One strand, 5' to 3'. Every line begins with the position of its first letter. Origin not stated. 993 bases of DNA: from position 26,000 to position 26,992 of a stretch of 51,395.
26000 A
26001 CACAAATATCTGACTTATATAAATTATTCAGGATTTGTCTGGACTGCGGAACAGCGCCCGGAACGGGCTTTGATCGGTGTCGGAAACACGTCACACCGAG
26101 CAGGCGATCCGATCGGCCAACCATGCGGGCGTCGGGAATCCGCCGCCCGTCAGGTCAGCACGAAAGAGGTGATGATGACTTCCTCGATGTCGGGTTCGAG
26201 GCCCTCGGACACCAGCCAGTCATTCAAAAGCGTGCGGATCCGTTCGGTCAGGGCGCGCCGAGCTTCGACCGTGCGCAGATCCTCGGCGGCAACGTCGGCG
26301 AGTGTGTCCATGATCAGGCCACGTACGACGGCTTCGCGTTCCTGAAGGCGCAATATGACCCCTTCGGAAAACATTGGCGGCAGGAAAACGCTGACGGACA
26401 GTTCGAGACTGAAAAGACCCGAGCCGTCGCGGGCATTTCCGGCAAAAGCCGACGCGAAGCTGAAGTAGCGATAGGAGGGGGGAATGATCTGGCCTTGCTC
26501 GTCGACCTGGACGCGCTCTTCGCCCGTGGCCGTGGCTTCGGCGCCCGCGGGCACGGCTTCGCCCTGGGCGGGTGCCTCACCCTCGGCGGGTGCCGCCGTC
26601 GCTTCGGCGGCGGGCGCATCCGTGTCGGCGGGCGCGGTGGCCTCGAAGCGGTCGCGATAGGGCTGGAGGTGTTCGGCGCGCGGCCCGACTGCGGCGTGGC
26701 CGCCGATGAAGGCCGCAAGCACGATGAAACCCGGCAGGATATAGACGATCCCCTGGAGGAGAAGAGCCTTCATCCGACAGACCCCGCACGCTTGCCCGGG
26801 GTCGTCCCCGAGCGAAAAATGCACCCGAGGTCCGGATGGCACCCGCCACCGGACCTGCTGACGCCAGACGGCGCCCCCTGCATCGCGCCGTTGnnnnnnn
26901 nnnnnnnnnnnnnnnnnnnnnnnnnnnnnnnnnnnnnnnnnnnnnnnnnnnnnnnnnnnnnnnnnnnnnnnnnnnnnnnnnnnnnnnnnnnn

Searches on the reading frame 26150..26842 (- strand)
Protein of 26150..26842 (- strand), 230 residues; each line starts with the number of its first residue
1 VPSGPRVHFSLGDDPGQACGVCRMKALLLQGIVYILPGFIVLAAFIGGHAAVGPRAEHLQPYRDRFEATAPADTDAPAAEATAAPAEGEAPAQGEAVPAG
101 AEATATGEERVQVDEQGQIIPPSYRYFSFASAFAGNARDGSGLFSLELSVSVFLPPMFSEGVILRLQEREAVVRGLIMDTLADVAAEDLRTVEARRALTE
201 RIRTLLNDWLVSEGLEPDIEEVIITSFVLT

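Call 80: search_protein_families(library=pfam, proteins=[window:26150-26842:-], max_evalue=0.001)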
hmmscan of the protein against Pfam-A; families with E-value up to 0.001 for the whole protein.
window:26150-26842:- (230 aa): 1 family
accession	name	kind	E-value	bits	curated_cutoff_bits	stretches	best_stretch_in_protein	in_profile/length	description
PF03748.19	FliL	-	9e-08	33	24.6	1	133-228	8-101/103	Flagellar basal body-associated protein FliL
